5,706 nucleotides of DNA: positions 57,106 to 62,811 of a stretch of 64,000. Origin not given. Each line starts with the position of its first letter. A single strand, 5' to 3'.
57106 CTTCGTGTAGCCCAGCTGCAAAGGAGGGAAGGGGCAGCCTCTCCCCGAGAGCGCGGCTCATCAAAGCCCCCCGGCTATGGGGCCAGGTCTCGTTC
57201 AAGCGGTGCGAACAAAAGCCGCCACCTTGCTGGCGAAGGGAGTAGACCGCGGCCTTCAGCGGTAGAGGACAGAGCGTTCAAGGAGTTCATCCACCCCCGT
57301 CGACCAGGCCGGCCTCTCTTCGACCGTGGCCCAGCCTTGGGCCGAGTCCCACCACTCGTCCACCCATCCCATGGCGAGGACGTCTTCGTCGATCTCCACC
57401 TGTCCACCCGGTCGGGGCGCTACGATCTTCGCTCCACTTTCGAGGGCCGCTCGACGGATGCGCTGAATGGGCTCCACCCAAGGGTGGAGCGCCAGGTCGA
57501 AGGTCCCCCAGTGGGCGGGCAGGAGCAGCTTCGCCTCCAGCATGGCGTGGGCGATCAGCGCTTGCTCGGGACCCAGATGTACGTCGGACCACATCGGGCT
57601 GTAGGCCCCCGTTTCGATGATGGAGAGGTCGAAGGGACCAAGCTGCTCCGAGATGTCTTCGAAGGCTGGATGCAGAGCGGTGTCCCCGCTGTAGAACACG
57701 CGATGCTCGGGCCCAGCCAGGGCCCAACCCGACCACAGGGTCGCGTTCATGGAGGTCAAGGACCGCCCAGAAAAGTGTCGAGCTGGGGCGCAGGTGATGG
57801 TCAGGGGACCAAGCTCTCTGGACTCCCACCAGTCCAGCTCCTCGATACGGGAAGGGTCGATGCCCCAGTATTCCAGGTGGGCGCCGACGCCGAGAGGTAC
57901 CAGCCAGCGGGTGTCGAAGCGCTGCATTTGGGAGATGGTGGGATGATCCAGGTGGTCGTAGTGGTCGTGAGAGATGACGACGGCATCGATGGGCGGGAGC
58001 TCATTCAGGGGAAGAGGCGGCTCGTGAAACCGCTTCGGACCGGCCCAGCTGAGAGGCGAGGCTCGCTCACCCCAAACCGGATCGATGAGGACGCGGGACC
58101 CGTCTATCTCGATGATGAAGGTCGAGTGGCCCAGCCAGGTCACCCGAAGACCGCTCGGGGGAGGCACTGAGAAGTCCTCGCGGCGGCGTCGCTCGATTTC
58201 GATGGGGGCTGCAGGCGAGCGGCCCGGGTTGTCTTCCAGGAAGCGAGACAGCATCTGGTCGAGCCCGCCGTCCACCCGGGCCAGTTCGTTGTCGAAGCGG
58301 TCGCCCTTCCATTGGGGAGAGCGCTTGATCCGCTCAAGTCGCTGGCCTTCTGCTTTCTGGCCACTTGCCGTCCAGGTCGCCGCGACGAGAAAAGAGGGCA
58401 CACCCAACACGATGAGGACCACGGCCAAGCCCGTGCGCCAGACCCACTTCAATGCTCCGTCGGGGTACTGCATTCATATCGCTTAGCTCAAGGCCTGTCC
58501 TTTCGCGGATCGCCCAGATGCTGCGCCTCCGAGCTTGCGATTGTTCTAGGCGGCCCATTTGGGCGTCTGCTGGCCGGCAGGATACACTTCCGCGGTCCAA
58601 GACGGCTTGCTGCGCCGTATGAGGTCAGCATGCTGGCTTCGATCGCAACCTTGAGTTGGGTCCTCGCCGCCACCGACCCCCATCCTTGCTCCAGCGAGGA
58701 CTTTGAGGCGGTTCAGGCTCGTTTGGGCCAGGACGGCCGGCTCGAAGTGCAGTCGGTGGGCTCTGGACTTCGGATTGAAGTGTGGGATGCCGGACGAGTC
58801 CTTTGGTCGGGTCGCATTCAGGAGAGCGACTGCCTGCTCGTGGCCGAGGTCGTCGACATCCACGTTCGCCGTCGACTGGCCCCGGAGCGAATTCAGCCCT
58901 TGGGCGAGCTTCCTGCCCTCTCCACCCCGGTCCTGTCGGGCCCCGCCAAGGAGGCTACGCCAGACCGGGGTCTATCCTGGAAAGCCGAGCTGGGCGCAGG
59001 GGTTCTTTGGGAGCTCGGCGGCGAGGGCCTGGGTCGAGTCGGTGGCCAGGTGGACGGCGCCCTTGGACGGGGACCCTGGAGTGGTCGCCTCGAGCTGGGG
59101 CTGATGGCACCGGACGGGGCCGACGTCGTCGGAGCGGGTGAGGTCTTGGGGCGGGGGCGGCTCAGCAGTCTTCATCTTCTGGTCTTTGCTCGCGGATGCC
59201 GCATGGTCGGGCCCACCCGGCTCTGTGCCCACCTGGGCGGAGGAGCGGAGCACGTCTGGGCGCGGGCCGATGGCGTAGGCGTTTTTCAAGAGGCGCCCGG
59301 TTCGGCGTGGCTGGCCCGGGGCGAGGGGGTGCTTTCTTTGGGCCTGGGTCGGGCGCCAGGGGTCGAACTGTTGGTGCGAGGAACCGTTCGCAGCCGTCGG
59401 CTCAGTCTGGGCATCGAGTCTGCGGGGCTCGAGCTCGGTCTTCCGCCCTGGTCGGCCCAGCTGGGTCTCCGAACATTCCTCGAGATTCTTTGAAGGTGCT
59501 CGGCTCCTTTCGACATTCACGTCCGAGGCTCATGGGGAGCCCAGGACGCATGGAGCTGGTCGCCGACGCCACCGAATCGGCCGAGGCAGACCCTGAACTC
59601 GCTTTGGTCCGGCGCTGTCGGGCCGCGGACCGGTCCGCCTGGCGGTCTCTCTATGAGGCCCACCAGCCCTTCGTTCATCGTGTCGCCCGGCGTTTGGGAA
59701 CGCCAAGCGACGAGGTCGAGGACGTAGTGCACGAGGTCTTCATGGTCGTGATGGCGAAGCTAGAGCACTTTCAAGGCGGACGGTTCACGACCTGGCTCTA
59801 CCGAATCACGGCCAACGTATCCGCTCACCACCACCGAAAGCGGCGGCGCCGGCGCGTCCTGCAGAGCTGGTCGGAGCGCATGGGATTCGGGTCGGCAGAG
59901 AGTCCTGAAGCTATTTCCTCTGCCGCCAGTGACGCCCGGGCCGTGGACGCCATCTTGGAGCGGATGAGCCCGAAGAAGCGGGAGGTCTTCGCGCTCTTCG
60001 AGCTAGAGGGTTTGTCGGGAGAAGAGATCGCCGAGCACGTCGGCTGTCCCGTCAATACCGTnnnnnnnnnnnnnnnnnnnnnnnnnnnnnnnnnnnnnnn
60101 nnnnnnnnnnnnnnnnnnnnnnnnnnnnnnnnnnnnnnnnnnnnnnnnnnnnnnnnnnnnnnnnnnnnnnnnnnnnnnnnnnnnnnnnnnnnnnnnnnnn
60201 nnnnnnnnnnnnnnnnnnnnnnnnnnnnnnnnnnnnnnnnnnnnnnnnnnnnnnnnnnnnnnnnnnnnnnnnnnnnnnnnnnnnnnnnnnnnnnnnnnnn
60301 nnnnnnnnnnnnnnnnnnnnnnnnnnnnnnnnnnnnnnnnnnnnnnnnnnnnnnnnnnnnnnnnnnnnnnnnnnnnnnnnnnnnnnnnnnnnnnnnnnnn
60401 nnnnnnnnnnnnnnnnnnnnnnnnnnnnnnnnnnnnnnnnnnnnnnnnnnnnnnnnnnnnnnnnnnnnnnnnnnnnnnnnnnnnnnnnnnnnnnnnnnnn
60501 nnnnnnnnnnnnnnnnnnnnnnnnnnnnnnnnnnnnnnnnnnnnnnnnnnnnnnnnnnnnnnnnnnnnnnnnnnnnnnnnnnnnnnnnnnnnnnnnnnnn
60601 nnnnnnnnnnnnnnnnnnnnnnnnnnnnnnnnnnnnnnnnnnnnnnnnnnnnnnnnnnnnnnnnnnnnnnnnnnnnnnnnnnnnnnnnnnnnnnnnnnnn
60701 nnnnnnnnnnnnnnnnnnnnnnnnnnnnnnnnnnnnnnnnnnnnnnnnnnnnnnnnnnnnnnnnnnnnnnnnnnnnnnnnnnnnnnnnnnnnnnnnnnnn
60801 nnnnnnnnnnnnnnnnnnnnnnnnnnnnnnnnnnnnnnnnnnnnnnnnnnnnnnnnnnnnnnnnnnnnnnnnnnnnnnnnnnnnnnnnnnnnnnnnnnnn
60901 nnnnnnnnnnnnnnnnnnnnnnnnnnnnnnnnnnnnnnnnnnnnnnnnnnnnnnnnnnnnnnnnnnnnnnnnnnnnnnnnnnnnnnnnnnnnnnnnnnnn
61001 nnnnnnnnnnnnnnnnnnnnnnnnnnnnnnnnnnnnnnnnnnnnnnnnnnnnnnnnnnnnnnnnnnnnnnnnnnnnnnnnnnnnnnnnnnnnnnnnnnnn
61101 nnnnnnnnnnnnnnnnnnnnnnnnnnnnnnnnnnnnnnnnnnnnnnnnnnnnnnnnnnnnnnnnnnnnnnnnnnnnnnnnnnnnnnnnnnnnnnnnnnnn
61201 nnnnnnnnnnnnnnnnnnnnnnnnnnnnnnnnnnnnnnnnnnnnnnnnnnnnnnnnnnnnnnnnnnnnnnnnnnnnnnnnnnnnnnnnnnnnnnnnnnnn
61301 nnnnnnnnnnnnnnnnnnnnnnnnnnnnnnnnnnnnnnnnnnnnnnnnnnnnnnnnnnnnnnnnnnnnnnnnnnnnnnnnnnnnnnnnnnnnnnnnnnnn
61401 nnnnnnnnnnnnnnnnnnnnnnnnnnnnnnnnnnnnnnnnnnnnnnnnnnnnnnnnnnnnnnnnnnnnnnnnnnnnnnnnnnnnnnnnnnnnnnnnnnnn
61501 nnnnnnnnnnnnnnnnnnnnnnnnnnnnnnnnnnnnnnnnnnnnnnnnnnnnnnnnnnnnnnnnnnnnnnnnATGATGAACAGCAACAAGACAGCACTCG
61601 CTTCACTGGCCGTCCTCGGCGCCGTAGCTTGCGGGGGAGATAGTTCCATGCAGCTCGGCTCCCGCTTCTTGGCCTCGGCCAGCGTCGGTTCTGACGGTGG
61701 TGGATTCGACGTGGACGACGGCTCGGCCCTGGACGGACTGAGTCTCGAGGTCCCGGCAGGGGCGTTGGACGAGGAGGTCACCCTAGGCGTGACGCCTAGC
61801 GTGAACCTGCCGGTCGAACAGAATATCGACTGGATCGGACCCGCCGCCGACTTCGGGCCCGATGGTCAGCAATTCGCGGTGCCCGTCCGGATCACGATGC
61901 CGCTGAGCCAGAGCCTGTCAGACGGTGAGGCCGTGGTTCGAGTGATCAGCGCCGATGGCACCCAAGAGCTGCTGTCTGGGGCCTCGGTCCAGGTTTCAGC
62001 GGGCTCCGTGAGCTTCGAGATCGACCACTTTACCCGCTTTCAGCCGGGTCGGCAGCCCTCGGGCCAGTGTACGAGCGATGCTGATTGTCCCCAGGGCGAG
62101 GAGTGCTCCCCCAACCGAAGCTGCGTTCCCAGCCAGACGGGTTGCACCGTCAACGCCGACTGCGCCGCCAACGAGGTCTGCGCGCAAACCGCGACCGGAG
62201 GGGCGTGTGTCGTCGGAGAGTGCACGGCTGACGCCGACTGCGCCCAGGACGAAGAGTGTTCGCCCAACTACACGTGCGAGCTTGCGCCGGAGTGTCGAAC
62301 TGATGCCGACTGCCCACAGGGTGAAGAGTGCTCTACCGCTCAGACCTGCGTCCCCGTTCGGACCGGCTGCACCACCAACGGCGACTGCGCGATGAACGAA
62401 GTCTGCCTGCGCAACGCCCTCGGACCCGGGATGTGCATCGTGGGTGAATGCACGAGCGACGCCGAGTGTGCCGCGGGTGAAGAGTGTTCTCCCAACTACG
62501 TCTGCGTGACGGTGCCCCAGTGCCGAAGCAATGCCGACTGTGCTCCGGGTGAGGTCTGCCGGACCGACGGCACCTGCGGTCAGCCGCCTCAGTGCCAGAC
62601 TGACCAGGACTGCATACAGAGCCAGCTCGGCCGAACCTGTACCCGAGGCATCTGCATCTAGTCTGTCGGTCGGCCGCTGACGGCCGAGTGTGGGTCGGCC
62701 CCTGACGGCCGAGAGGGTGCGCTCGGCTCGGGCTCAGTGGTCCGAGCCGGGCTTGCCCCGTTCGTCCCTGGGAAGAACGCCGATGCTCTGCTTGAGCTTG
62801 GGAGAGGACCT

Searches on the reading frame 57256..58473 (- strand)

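Call 68: search_protein_families(library=pfam, proteins=[window:57256-58473:-], max_evalue=0.0001)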
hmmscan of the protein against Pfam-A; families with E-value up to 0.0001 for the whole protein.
window:57256-58473:- (405 aa): 3 families
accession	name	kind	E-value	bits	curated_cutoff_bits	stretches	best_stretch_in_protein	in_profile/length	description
PF12706.13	Lactamase_B_2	-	4.2e-50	170.6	27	1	127-322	2-200/200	Beta-lactamase superfamily domain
PF13483.12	Lactamase_B_3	-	1.3e-16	61.5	24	1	110-321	1-160/160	Beta-lactamase superfamily domain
PF00753.33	Lactamase_B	-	1.9e-08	34.9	22.7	1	112-174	2-56/196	Metallo-beta-lactamase superfamily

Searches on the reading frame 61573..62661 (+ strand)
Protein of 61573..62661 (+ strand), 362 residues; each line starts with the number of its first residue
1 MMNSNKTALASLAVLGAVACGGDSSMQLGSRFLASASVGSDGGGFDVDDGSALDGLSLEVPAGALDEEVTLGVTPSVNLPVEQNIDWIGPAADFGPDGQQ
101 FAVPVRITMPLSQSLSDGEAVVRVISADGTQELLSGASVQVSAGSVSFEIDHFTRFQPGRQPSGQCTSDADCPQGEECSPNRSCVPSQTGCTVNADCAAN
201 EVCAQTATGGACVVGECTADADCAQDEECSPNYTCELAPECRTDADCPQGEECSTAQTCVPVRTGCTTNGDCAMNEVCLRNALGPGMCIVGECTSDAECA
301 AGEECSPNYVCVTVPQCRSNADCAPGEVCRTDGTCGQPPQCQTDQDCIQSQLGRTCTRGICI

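Call 68: search_protein_families(library=pfam, proteins=[window:61573-62661:+], max_evalue=0.0001)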
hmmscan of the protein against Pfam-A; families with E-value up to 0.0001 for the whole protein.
window:61573-62661:+ (362 aa): 1 family
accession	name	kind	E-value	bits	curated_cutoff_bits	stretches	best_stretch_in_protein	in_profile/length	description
PF23416.1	DUF7107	-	2.9e-07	31.1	24.6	0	266-308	2-44/48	Domain of unknown function (DUF7107)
